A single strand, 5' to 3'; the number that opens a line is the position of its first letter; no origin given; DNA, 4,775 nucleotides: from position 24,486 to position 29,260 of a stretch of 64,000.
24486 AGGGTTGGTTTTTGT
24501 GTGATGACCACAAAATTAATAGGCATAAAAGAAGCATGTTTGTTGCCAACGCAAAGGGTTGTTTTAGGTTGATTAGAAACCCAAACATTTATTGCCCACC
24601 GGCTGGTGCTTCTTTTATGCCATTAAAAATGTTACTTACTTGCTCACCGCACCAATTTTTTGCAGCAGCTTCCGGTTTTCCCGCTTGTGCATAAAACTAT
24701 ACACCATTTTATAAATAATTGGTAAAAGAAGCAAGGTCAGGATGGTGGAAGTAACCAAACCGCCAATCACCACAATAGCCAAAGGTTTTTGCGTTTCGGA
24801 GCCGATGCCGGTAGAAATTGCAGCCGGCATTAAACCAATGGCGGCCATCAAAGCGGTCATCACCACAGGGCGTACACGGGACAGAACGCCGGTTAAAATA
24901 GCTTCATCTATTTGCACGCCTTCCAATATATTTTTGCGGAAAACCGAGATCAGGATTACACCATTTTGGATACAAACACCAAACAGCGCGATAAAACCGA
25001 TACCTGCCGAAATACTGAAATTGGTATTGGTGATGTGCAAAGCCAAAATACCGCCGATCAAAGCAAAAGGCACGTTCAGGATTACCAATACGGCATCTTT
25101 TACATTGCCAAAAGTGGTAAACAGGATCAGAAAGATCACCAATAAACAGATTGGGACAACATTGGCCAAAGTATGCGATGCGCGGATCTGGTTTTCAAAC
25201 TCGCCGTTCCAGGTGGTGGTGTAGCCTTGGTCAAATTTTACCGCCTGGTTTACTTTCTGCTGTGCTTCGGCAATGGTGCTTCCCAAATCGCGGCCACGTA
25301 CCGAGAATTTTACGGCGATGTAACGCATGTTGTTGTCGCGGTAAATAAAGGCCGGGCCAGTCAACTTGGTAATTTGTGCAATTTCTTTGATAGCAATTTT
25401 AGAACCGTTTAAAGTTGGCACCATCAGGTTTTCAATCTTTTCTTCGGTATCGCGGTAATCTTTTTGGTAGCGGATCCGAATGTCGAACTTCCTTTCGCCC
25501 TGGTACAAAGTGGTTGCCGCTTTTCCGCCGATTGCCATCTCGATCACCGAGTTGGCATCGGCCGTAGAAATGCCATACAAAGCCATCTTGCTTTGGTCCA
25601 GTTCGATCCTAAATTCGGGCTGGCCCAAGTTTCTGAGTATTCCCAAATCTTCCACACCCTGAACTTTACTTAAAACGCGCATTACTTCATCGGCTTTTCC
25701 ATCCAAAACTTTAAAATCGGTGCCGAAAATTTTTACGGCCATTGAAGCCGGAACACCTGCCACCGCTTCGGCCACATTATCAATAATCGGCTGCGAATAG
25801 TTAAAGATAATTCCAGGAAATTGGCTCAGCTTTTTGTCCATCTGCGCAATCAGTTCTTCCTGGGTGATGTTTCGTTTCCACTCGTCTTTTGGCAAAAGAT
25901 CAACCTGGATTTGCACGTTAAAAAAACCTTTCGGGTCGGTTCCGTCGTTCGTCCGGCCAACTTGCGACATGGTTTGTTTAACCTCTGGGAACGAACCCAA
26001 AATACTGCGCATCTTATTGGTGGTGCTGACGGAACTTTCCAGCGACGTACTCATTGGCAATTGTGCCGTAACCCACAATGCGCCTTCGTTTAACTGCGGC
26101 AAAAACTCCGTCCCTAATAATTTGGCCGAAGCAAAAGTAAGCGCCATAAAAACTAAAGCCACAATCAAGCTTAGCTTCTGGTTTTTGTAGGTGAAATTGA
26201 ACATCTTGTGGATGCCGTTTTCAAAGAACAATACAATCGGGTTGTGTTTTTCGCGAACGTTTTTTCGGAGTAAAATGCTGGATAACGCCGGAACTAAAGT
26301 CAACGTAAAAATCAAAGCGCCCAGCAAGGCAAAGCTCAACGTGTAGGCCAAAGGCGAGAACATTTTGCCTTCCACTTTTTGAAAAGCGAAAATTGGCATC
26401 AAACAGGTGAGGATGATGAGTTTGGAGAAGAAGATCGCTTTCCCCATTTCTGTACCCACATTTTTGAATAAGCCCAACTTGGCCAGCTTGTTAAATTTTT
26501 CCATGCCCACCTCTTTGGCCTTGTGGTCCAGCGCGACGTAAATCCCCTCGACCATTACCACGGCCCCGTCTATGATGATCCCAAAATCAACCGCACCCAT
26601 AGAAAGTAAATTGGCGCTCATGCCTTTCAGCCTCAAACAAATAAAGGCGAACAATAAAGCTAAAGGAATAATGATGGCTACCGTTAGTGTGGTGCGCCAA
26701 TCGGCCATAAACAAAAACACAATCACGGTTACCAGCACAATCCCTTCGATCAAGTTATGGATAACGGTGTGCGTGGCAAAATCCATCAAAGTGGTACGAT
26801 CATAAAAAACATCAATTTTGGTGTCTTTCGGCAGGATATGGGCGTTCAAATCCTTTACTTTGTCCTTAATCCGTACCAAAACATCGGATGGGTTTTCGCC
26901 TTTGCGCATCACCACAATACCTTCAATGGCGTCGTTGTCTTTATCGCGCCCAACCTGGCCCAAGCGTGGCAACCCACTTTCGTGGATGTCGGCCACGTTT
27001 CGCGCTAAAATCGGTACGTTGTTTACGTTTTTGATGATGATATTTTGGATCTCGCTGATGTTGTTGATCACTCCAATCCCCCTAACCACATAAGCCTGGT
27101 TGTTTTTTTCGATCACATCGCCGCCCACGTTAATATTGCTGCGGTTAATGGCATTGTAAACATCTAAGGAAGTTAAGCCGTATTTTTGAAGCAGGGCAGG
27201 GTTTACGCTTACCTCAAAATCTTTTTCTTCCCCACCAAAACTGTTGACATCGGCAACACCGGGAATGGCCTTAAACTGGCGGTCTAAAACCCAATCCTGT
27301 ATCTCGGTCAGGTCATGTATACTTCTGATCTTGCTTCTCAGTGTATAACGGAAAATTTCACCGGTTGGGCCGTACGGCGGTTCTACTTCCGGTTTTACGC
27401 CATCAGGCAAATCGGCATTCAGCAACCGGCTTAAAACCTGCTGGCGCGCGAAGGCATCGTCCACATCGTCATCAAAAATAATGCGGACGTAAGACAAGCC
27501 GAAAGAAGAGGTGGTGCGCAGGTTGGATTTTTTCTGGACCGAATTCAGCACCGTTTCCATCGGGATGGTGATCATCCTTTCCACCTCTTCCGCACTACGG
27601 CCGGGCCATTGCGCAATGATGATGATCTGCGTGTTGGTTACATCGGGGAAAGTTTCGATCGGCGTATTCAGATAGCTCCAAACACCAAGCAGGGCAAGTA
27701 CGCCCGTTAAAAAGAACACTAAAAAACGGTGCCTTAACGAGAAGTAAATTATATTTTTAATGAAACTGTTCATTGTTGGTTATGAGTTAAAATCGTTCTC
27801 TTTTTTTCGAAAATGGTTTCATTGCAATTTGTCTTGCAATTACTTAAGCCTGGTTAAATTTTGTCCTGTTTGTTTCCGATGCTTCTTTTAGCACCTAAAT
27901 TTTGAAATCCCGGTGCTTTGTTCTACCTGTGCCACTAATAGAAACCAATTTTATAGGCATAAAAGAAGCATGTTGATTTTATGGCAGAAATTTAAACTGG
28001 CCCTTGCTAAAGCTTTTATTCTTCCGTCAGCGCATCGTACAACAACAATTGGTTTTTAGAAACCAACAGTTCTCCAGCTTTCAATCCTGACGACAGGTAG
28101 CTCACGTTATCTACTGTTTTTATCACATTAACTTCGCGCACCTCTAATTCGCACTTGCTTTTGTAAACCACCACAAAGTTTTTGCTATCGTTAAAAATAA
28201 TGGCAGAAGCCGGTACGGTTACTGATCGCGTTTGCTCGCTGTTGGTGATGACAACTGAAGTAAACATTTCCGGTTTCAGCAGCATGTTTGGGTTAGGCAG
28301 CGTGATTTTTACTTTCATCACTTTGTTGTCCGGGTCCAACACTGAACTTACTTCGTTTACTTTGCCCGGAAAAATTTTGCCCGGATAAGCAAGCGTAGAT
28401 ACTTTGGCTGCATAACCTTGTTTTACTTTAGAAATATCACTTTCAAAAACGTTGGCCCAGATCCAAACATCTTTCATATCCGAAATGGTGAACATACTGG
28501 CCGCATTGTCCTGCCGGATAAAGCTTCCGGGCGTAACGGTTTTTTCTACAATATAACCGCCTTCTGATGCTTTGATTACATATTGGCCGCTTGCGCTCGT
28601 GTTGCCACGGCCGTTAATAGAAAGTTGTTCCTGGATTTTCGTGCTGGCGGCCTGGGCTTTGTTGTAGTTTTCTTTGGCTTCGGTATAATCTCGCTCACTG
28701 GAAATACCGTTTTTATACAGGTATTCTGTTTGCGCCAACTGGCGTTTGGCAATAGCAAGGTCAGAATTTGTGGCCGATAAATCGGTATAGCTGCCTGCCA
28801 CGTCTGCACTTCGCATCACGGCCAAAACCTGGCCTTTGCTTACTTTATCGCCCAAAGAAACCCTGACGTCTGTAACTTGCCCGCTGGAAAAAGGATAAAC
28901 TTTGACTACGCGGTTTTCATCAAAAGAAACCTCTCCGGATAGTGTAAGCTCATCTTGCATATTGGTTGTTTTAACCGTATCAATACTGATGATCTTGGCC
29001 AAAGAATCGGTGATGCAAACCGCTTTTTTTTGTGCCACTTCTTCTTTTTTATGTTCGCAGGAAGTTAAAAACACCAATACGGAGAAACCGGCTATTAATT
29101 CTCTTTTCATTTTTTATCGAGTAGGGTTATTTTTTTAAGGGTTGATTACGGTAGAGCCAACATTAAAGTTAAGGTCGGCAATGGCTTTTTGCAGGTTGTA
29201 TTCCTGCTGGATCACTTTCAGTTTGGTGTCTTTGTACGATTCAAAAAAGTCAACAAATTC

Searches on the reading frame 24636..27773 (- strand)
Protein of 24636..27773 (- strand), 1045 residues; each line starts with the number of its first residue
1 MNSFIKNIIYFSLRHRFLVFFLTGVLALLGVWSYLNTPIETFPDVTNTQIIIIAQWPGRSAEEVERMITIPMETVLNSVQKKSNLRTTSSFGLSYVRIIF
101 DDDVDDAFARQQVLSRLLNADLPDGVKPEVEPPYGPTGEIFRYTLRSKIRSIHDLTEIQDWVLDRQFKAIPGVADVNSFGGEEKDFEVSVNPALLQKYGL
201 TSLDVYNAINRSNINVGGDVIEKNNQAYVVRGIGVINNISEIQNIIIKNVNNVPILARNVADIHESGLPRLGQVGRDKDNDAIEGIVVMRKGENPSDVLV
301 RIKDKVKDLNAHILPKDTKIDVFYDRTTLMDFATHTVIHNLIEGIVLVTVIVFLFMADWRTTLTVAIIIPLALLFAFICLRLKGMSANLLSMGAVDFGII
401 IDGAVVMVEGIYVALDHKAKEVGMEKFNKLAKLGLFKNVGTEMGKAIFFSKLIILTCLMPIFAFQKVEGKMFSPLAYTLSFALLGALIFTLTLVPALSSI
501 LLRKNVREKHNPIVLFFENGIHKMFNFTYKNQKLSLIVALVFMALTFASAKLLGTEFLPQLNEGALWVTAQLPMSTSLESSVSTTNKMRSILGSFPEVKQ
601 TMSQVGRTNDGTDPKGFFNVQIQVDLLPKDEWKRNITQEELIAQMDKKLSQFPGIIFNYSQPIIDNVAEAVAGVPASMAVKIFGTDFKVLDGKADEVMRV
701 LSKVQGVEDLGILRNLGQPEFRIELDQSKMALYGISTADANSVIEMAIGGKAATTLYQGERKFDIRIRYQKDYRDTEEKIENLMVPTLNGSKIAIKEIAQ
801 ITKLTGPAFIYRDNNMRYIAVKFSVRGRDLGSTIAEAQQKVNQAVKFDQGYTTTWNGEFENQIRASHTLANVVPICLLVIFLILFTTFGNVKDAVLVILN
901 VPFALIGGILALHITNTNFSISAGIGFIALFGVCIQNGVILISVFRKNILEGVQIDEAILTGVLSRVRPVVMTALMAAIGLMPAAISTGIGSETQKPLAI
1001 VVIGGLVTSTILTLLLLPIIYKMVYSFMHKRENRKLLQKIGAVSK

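Call 8: search_protein_families(library=pfam, proteins=[window:24636-27773:-])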
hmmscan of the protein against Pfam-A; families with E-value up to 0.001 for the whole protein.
window:24636-27773:- (1045 aa): 2 families
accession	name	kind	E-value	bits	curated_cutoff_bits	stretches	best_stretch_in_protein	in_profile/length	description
PF00873.25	ACR_tran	-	1.5e-253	844.3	28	1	8-1024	1-1020/1021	AcrB/AcrD/AcrF family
PF03176.21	MMPL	-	5.8e-09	35.8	20.5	1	805-1035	76-313/333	MMPL family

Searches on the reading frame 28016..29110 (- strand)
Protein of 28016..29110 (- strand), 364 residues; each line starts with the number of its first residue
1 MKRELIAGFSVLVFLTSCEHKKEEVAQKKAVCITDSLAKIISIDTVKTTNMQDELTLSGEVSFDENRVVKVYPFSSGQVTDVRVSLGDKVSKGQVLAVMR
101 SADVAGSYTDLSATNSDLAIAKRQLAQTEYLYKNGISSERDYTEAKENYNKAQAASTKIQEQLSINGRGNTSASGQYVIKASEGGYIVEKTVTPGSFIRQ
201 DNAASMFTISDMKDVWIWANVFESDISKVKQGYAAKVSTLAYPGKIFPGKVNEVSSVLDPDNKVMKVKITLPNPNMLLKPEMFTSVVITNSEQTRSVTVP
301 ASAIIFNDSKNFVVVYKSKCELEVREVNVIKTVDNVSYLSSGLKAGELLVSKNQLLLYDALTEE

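Call 8: search_protein_families(library=pfam, proteins=[window:28016-29110:-])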
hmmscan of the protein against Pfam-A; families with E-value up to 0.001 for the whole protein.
window:28016-29110:- (364 aa): 4 families
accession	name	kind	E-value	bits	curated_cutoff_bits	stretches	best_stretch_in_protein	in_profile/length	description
PF16576.10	HlyD_D23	-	1.4e-39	136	30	1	51-283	2-213/214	Barrel-sandwich domain of CusB or HlyD membrane-fusion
PF13437.12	HlyD_3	-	2.5e-17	64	22.2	1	178-280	1-105/106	HlyD family secretion protein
PF13533.13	Biotin_lipoyl_2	-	9.9e-06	25.7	29.8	1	75-99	7-31/32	Biotin-lipoyl like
PF02321.23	OEP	-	0.00045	20.5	22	1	111-163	123-175/187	Outer membrane efflux protein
